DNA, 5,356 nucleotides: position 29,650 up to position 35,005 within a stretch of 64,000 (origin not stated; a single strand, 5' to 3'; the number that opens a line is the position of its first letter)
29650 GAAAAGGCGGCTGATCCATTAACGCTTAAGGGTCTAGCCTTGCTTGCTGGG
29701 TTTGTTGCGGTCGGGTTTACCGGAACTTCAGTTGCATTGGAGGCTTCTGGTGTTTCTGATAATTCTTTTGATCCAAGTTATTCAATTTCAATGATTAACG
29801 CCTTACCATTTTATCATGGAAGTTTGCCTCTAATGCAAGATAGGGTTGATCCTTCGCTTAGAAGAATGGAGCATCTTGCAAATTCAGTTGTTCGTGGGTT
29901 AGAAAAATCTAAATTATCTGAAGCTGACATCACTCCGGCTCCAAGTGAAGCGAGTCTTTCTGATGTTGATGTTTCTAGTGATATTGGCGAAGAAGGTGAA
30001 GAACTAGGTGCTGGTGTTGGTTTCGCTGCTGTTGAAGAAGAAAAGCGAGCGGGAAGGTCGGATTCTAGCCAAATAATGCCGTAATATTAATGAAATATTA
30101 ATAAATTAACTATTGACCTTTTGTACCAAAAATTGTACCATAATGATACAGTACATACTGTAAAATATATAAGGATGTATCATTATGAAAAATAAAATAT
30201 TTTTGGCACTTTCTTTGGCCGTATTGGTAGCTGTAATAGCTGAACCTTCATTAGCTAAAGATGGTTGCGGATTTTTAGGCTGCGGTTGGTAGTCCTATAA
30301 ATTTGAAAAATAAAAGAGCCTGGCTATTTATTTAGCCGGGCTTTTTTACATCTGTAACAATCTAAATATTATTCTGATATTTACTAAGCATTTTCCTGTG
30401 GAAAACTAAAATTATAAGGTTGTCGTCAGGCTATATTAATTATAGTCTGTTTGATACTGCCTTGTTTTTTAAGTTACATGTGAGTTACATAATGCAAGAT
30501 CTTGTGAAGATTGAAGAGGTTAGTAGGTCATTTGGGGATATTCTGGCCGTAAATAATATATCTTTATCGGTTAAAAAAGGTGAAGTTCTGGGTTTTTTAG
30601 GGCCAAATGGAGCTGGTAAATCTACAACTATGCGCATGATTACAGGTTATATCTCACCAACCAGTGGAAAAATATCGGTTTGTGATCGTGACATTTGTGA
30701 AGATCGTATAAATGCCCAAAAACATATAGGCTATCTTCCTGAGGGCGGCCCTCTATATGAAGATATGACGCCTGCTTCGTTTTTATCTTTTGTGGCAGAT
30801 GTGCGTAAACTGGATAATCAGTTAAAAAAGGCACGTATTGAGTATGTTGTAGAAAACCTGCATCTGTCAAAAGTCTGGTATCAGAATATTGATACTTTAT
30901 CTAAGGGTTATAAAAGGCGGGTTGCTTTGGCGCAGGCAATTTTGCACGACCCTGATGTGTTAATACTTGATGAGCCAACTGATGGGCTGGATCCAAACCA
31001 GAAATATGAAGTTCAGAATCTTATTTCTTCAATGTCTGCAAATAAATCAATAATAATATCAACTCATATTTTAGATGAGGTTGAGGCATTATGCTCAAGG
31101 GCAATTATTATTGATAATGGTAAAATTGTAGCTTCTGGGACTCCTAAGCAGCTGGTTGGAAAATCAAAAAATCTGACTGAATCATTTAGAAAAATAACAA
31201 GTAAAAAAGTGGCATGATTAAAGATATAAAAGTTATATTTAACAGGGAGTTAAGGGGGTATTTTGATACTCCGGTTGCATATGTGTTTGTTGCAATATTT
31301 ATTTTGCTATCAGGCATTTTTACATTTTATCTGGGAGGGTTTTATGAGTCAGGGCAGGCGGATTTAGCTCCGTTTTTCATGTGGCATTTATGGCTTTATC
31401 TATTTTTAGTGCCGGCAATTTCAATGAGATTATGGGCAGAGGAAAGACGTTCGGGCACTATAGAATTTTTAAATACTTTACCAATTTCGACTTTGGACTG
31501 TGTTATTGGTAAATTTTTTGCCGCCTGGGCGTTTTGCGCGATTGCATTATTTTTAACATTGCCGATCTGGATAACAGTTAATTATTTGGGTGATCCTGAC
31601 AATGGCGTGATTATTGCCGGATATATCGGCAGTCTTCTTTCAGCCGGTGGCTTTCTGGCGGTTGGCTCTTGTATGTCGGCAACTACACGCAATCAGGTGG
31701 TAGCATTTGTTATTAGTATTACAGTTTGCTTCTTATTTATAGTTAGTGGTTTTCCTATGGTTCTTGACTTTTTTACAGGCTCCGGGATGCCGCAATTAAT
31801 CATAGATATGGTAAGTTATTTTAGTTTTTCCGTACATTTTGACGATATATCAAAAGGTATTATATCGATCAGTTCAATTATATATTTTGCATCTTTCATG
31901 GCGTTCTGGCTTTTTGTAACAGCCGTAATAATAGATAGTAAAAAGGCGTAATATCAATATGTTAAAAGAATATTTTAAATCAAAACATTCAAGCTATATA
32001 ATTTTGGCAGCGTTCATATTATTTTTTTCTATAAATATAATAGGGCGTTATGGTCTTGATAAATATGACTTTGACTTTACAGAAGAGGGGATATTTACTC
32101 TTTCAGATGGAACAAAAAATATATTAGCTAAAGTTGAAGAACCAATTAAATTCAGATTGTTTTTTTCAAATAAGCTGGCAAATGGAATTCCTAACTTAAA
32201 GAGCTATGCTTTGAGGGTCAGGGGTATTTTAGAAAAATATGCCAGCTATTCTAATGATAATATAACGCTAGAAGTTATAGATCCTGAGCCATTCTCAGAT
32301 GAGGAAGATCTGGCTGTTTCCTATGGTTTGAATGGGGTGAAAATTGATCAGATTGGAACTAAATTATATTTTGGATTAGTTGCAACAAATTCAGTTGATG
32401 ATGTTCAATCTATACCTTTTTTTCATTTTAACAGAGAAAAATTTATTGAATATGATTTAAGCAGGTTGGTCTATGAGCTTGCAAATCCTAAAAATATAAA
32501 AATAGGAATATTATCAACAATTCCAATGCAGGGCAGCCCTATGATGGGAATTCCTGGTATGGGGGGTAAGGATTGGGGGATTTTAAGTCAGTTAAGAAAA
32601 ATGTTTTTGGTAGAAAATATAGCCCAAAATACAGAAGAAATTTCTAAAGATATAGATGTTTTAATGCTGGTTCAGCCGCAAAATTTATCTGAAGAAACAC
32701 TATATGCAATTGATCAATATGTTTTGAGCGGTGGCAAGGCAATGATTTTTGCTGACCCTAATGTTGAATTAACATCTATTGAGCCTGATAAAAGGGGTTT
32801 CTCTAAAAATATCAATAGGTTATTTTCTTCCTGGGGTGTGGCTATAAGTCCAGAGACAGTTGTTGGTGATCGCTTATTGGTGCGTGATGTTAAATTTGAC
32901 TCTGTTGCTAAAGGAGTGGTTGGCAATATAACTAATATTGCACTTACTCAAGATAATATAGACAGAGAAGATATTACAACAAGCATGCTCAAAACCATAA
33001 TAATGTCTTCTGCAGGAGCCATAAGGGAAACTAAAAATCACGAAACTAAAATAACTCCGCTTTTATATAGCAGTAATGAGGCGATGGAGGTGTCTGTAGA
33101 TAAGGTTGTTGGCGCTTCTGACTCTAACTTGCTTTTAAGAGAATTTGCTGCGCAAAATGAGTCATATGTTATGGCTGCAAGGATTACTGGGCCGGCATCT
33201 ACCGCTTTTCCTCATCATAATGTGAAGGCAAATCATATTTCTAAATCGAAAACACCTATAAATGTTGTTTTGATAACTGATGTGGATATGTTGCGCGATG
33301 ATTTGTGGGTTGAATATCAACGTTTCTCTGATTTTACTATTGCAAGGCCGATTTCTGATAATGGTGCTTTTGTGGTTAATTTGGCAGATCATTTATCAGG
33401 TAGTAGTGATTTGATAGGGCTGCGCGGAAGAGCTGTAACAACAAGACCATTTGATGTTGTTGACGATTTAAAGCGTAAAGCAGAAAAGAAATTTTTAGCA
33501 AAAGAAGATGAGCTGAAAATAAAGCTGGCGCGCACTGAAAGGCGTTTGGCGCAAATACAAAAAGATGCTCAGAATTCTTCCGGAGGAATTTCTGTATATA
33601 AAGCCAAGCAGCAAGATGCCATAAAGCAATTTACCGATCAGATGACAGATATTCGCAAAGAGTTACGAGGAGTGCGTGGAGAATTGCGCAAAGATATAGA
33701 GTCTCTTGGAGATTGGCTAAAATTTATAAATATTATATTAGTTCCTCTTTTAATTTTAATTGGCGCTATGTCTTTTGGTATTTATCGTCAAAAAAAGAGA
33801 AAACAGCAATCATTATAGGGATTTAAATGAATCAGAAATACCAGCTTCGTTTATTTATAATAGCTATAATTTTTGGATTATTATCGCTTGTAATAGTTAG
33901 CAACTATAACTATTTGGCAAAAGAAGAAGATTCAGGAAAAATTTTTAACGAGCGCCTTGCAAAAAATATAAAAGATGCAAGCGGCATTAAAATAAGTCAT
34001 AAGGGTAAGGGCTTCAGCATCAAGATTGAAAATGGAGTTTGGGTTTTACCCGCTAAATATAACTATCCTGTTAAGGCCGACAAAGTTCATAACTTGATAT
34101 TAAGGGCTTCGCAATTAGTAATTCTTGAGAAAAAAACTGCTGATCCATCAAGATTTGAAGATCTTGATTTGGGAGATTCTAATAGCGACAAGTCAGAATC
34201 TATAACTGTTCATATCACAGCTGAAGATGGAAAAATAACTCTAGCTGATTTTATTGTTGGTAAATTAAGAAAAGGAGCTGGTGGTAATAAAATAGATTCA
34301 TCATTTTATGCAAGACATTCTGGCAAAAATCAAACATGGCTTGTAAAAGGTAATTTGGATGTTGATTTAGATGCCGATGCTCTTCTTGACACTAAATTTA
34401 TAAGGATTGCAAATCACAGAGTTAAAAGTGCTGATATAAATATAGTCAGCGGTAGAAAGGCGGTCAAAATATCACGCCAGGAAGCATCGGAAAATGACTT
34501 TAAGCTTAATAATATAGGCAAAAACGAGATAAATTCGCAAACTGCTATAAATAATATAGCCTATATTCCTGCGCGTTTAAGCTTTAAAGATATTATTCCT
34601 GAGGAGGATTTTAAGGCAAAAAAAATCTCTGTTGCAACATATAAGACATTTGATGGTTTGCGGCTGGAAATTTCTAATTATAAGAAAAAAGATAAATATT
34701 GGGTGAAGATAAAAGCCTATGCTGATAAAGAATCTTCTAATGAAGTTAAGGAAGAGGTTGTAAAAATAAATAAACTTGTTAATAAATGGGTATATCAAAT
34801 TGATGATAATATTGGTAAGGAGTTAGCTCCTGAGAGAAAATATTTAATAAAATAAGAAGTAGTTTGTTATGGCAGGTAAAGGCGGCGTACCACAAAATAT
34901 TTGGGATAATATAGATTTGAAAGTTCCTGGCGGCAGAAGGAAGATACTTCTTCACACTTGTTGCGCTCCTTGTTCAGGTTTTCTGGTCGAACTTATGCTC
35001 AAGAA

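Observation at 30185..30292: Stand-alone gene for a 35-aa secreted peptide with a GCG-x3-GCGW core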

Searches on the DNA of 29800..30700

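Call 56: search_rna_families(source=window, start=29800, end=30700, threshold=evalue, max_evalue=1)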
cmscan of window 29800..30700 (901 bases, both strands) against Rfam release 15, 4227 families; matches with E-value up to 1: 6.
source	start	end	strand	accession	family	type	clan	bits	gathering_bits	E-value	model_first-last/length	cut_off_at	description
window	30185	30351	+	RF02449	ncr1015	Gene; sRNA;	-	26.6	60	0.21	1-121/121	no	Bacillus sRNA ncr1015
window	30273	30347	+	RF02083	OrzO-P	Gene; antitoxin;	-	21.5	60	0.8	1-76/76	no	OrzO-P RNA antitoxin family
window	30297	30350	+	RF00506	Thr_leader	Cis-reg; leader;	-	21.4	55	0.2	1-118/118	no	Threonine operon leader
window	30260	30348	+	RF02397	sau-5971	Gene; sRNA;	-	20.4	90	0.59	1-96/96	no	Staphylococcus sRNA sau-5971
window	30309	30389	-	RF00506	Thr_leader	Cis-reg; leader;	-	19.1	55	0.71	1-118/118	no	Threonine operon leader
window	30310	30415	-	RF02617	SSRC10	Gene; sRNA;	-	18.6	56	0.79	1-113/113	no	Streptococcus sRNA 10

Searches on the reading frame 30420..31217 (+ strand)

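Call 6: search_protein_families(library=pfam, proteins=[window:30420-31217:+])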
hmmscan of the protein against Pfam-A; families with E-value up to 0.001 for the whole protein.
window:30420-31217:+ (265 aa): 2 families
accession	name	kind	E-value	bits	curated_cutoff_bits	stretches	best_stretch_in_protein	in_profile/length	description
PF00005.33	ABC_tran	-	7.3e-32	111.3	25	1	44-187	1-136/137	ABC transporter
PF13304.12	AAA_21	-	2.2e-09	38.3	27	1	154-217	232-299/304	AAA domain, putative AbiEii toxin, Type IV TA system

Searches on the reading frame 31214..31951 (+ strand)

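Call 6: search_protein_families(library=pfam, proteins=[window:31214-31951:+])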
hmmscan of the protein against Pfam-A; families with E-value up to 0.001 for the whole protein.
window:31214-31951:+ (245 aa): 4 families
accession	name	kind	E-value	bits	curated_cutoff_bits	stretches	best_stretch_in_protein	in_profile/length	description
PF12698.13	ABC2_membrane_3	-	1.3e-07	31.4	31.6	1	54-236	166-345/347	ABC-2 family transporter protein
PF12679.13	ABC2_membrane_2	-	7.4e-07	29.1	27.2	1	67-224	83-255/283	ABC-2 family transporter protein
PF12730.13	ABC2_membrane_4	-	0.00051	20.5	27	1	24-177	19-177/179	ABC-2 family transporter protein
PF13346.12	ABC2_membrane_5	-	0.00097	19.2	25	1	60-227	41-192/205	ABC-2 family transporter protein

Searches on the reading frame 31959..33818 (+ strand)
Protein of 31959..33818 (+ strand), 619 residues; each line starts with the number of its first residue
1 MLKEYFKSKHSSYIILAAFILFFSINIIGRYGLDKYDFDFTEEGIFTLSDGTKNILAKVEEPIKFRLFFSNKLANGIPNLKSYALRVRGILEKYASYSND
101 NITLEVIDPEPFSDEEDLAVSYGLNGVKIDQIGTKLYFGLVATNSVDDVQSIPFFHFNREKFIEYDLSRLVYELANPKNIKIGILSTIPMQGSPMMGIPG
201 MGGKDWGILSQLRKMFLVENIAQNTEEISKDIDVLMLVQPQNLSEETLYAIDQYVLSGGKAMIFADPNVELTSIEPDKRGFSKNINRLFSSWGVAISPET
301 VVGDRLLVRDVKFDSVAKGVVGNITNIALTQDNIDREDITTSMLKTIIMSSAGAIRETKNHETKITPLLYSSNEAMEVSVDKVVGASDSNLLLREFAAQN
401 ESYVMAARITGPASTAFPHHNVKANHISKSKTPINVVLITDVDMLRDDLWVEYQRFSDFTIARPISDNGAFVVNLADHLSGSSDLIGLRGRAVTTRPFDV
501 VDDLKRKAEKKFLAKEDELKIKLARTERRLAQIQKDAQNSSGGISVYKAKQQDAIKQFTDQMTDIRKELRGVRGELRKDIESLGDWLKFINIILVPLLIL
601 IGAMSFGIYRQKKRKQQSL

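Call 6: search_protein_families(library=pfam, proteins=[window:31959-33818:+])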
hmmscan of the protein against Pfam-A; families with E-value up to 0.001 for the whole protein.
window:31959-33818:+ (619 aa): 2 families
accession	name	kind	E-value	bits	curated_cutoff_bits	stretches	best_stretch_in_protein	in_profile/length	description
PF09822.16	ABC_transp_aux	-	1.1e-53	182.9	34.7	1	181-474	3-287/288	ABC-type uncharacterized transport system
PF23357.1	DUF7088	-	9.1e-24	84.1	27.8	1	42-142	1-104/105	Domain of unknown function (DUF7088)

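Call 23: find_homologous_proteins(query=window:31959-33818:+, max_evalue=1e-20)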
Query window:31959-33818:+ (619 aa): 2007 proteins with E <= 1e-20 among 8000 candidates; the best 120 are listed.
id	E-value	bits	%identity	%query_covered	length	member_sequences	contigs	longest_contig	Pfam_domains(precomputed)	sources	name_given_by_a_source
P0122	0.0e+0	1360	100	100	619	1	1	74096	PF23357.2,PF09822.17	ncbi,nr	ncbi:Gldg family protein [Rickettsiales bacterium]|nr:Gldg family protein [Rickettsiales bacterium]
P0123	2.8e-186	639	51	94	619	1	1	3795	PF23357.2,PF09822.17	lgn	-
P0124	1.5e-184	633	48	99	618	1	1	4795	PF23357.2,PF09822.17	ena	-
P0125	3.5e-183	628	49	97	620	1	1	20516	PF23357.2,PF09822.17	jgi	jgi:ABC-type uncharacterized transport system involved in gliding motility auxiliary subunit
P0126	8.8e-182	624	49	95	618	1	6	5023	PF23357.2,PF09822.17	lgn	-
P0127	8.9e-182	624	49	99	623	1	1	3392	PF23357.2,PF09822.17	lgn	-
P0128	6.9e-181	621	50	97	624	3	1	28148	PF23357.2,PF09822.17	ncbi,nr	ncbi:MAG: hypothetical protein K0R98_551 [Rickettsiaceae bacterium]|nr:hypothetical protein [Rickett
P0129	1.7e-180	620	48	99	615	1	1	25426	PF23357.2,PF09822.17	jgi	jgi:ABC-type uncharacterized transport system involved in gliding motility auxiliary subunit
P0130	4.2e-180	618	48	97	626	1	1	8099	PF23357.2,PF09822.17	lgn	-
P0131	3.3e-179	615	48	97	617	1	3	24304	PF23357.2,PF09822.17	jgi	-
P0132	3.1e-178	612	47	97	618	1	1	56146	PF23357.2,PF09822.17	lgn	-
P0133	5.5e-175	601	46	98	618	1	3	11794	PF23357.2,PF09822.17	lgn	-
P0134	2.0e-173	596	48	99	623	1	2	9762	PF23357.2,PF09822.17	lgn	-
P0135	5.4e-173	595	46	98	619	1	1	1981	PF23357.2,PF09822.17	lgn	-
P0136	2.6e-172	593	48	93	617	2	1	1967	PF23357.2,PF09822.17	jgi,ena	-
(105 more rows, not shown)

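Call 24: find_encoding_contigs(protein=P0128, flank=8000, max_places=1)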
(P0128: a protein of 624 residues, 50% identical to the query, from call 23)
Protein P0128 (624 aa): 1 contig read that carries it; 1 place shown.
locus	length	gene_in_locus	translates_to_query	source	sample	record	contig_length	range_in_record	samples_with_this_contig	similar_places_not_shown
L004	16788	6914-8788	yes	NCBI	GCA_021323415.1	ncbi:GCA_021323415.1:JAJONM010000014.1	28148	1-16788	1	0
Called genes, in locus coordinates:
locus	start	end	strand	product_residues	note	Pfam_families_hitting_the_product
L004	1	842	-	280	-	PF03446:NAD_binding_2, PF03807:F420_oxidored, PF02153:PDH_N, PF20463:PDH_C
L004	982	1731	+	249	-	PF07963:N_methyl (weak)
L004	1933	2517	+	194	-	PF00677:Lum_binding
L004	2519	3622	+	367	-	PF00926:DHBP_synthase, PF00925:GTP_cyclohydro2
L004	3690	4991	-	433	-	-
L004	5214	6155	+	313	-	PF00005:ABC_tran, PF13304:AAA_21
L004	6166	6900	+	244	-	PF12679:ABC2_membrane_2, PF12730:ABC2_membrane_4, PF12698:ABC2_membrane_3 (weak)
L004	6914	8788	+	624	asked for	PF23357:DUF7088, PF09822:ABC_transp_aux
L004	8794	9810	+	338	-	PF14238:DUF4340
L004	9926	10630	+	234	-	PF02677:QueH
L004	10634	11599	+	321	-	PF21088:MS_channel_1st (weak), PF00924:MS_channel_2nd, PF21082:MS_channel_3rd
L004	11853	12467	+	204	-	PF01612:DNA_pol_A_exo1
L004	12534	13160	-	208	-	PF06835:LptC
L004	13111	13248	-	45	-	-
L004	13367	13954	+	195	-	PF02482:Ribosomal_S30AE, PF16321:Ribosom_S30AE_C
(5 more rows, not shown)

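Call 25: find_encoding_contigs(protein=P0125, flank=8000, max_places=1)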
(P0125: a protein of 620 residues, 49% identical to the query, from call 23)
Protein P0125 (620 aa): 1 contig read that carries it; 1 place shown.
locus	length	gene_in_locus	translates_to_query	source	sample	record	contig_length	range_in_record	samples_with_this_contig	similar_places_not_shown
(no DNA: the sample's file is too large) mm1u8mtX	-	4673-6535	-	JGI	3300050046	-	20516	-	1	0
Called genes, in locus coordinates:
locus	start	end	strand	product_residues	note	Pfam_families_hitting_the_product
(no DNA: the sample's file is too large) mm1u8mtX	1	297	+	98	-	?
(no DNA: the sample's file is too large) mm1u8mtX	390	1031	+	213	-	PF00677:Lum_binding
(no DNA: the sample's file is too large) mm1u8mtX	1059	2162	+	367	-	PF00926:DHBP_synthase, PF00925:GTP_cyclohydro2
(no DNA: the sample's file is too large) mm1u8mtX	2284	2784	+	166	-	PF06823:DUF1236 (weak)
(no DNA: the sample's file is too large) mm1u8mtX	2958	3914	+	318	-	PF00005:ABC_tran, PF13304:AAA_21 (weak)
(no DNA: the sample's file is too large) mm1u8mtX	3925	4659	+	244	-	PF12679:ABC2_membrane_2, PF12730:ABC2_membrane_4 (weak), PF12698:ABC2_membrane_3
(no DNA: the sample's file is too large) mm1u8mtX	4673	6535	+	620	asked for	PF23357:DUF7088, PF09822:ABC_transp_aux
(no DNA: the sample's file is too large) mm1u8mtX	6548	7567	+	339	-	PF14238:DUF4340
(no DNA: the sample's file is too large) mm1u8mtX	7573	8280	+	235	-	PF02677:QueH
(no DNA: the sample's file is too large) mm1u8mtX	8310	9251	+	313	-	PF00924:MS_channel_2nd, PF21082:MS_channel_3rd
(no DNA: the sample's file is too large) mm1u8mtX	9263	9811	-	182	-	-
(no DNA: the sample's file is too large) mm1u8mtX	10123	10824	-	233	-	PF00011:HSP20, PF17886:ArsA_HSP20 (faint)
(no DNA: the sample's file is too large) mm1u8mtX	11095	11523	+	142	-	PF00571:CBS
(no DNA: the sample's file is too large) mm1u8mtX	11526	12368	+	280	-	PF01112:Asparaginase_2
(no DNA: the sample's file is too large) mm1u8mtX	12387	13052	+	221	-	PF02163:Peptidase_M50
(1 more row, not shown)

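Call 26: find_encoding_contigs(protein=P0132, flank=8000, max_places=1)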
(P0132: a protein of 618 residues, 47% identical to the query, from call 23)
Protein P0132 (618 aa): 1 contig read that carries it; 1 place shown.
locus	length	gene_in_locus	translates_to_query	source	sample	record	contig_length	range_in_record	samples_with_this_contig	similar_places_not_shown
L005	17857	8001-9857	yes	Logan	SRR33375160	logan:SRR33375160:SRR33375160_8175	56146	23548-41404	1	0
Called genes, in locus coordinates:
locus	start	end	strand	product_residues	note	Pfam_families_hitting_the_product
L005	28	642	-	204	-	PF02482:Ribosomal_S30AE, PF16321:Ribosom_S30AE_C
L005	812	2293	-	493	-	PF00309:Sigma54_AID, PF04963:Sigma54_CBD, PF04552:Sigma54_DBD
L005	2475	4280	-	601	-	-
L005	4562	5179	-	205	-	PF00163:Ribosomal_S4, PF01479:S4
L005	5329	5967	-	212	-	PF12796:Ank_2, PF13637:Ank_4 (weak), PF13857:Ank_5, PF24521:Ank_KRIT1 (weak), PF13637:Ank_4, PF12796:Ank_2, PF13857:Ank_5, PF00023:Ank, +6 more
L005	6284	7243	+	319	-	PF00005:ABC_tran, PF13304:AAA_21 (weak)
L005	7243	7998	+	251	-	PF12679:ABC2_membrane_2, PF12698:ABC2_membrane_3 (weak)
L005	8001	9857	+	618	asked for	PF23357:DUF7088, PF09822:ABC_transp_aux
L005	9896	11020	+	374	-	PF14238:DUF4340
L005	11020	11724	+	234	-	PF02677:QueH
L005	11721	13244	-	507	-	PF07992:Pyr_redox_2 (faint), PF13454:NAD_binding_9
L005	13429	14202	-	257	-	PF00590:TP_methylase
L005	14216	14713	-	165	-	PF06776:IalB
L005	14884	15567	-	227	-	PF00486:Trans_reg_C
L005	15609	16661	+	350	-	PF00925:GTP_cyclohydro2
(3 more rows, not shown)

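Call 27: find_encoding_contigs(protein=P0129, flank=8000, max_places=1)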
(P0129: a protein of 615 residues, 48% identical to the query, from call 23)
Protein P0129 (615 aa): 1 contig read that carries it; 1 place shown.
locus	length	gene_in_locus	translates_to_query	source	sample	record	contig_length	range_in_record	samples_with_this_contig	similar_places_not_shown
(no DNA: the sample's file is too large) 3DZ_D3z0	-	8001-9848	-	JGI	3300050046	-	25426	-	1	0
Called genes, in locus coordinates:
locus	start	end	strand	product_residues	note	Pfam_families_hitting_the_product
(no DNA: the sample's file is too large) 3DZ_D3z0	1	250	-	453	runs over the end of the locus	PF01474:DAHP_synth_2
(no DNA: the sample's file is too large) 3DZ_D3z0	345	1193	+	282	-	PF00800:PDT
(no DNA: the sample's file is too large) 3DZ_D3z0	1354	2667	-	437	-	PF03446:NAD_binding_2 (weak), PF03807:F420_oxidored, PF02153:PDH_N, PF20463:PDH_C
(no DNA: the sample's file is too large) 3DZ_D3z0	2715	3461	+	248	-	PF07963:N_methyl (weak)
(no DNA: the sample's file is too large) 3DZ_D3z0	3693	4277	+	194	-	PF00677:Lum_binding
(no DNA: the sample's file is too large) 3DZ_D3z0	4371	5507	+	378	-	PF00926:DHBP_synthase, PF00925:GTP_cyclohydro2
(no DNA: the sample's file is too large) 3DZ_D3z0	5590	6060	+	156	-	PF06823:DUF1236 (weak)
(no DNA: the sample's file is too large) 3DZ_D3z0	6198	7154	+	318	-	PF00005:ABC_tran, PF13304:AAA_21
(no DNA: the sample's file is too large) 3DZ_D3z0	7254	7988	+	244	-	PF12730:ABC2_membrane_4 (weak), PF12698:ABC2_membrane_3, PF12679:ABC2_membrane_2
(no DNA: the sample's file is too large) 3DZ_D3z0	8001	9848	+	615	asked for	PF23357:DUF7088, PF09822:ABC_transp_aux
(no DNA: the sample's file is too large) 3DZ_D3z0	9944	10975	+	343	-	PF14238:DUF4340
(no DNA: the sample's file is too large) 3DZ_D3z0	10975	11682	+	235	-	PF02677:QueH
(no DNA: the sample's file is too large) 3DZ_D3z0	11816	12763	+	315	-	PF21088:MS_channel_1st (weak), PF00924:MS_channel_2nd, PF21082:MS_channel_3rd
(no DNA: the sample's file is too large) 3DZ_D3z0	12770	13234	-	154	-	-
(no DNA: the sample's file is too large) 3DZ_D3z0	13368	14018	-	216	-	PF00011:HSP20, PF17886:ArsA_HSP20 (weak)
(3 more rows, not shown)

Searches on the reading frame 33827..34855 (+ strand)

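Call 72: search_protein_families(library=pfam, proteins=[window:33827-34855:+])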
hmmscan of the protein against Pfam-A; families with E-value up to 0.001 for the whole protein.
window:33827-34855:+ (342 aa): 1 family
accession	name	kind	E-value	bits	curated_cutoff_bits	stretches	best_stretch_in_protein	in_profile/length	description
PF14238.11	DUF4340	-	2.7e-14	54.2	25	1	72-257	1-168/183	Domain of unknown function (DUF4340)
